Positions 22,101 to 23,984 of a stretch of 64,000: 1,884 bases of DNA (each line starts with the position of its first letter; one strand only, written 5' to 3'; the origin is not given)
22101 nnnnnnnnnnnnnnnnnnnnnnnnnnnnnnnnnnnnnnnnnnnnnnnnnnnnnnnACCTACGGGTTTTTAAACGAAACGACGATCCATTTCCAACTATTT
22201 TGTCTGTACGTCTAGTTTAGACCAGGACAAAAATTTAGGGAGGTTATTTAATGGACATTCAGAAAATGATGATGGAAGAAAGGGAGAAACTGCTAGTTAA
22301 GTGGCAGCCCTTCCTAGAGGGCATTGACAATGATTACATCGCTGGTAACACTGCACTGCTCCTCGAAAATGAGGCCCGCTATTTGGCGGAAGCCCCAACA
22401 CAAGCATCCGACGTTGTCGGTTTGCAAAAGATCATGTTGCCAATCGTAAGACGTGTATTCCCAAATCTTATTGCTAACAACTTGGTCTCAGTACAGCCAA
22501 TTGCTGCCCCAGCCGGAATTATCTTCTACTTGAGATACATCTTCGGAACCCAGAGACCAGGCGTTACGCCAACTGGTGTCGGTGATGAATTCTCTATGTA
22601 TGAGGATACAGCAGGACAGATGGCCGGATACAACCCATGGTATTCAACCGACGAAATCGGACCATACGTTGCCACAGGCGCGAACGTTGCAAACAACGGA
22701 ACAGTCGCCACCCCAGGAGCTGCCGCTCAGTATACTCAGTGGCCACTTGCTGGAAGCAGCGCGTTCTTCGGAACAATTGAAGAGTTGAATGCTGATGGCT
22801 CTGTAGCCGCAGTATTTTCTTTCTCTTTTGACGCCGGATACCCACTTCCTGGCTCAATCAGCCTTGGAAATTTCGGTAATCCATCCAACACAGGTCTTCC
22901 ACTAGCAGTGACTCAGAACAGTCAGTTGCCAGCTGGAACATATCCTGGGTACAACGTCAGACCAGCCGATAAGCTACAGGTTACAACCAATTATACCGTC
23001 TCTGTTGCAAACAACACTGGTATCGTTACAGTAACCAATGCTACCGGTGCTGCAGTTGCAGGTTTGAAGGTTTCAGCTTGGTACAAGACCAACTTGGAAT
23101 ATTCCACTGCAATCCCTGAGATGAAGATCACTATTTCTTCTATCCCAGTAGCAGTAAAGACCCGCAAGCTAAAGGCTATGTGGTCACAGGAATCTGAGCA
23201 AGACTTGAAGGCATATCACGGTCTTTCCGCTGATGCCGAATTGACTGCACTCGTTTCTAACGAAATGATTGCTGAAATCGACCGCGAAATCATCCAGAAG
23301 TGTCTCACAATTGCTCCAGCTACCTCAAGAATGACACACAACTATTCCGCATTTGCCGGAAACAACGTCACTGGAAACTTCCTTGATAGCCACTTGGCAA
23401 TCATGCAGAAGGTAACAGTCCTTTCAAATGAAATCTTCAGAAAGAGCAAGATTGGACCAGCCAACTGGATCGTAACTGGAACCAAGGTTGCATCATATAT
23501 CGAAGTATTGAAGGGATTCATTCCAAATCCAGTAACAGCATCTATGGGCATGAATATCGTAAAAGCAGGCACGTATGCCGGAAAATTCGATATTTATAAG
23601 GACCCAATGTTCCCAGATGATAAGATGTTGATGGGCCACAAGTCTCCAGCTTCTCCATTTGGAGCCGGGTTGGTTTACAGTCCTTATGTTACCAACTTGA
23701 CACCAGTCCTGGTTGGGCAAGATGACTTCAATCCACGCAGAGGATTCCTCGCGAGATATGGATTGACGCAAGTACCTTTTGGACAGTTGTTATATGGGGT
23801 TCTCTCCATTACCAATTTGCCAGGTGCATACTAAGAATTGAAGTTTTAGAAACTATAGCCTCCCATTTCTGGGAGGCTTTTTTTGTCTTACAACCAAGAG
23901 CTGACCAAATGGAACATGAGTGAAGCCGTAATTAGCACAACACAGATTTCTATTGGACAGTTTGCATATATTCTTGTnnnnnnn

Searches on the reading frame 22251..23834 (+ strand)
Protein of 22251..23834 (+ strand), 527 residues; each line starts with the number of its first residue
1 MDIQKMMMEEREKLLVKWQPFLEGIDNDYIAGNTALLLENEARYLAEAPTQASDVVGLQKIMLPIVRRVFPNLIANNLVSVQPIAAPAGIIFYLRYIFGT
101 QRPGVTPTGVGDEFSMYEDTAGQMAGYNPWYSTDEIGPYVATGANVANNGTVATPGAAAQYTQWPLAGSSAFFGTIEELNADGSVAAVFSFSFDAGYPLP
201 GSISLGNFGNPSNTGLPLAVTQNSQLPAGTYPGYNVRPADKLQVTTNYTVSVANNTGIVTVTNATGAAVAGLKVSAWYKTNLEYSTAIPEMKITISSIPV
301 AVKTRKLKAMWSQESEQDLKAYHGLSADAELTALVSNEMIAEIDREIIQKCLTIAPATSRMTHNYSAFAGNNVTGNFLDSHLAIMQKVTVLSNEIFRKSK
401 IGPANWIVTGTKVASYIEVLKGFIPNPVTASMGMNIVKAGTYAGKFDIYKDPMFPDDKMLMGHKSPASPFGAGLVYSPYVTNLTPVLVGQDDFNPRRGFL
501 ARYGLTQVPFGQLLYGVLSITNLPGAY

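Call 9: search_protein_families(library=pfam, proteins=[window:22251-23834:+], max_evalue=0.001)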
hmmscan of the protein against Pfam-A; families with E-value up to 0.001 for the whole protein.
window:22251-23834:+ (527 aa): 1 family
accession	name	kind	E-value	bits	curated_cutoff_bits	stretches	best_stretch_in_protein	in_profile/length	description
PF07068.17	Gp23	-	1.1e-70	239.5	24.4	1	58-511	4-354/376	Major capsid protein Gp23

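Call 11: search_dna_similar(query=window:22251-23834:+, collection=phages, mode=protein, max_rows=15)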
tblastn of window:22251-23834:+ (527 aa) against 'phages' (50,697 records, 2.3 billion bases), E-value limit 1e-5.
Records with a match: 2581; places in all: 2588; records where one place covers at least 80% of the query: 9.
Best place of each record, by identity: <60% 2581.
By first word of the organism name: Escherichia 671; Synechococcus 383; Klebsiella 331; Salmonella 203; Vibrio 136; Shigella 89; Aeromonas 86; Acinetobacter 71; Cyanophage 61; Enterobacter 58; and 60 more.
By host as written in the record: - 464; Escherichia coli 282; Klebsiella pneumoniae 115; Synechococcus 107; Escherichia coli O157:H7 39; Synechococcus sp. 38; Salmonella enterica 29; Aeromonas salmonicida 28; and 573 more.
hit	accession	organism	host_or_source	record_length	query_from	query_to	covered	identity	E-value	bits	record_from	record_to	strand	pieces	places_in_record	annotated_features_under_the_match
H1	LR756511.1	uncultured phage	metagenomic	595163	25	523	95%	31.2%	7e-55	205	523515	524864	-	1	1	record has no annotation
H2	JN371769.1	Synechococcus phage metaG-MbCM1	-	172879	12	521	80%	30.8%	6e-22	167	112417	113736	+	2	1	head vertex subunit gp24 precursor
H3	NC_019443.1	Synechococcus phage metaG-MbCM1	-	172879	12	521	80%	30.8%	6e-22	167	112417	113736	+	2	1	major head protein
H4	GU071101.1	Prochlorococcus phage P-HM1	Prochlorococcus sp. MED4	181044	6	514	79%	30.7%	4e-22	173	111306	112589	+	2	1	gp23: precursor of major head subunit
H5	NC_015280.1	Prochlorococcus phage P-HM1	Prochlorococcus sp. MED4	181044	6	514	79%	30.7%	4e-22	173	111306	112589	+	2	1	gp23: major head protein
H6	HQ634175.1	Cyanophage P-RSM1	Prochlorococcus MIT9303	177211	12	514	78%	31.1%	5e-22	167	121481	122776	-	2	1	major head protein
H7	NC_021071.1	Cyanophage P-RSM1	Prochlorococcus MIT9303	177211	12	514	78%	31.1%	5e-22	167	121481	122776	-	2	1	major head protein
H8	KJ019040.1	Synechococcus phage ACG-2014b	-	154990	12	521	79%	30.8%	1e-22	167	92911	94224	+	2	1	head vertex precursor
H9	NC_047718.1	Synechococcus phage ACG-2014b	-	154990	12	521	79%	30.8%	1e-22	167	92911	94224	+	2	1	major head protein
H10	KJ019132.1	Synechococcus phage ACG-2014b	-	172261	12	521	79%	30.8%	1e-22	167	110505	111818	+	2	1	head vertex precursor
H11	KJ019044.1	Synechococcus phage ACG-2014b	-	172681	12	521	79%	30.8%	1e-22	167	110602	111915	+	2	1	head vertex precursor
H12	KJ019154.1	Synechococcus phage ACG-2014b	-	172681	12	521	79%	30.8%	1e-22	167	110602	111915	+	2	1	head vertex precursor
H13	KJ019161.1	Synechococcus phage ACG-2014b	-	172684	12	521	79%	30.8%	1e-22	167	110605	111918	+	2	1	head vertex precursor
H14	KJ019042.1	Synechococcus phage ACG-2014b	-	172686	12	521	79%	30.8%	1e-22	167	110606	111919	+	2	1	head vertex precursor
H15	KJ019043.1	Synechococcus phage ACG-2014b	-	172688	12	521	79%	30.8%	1e-22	167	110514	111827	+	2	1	head vertex precursor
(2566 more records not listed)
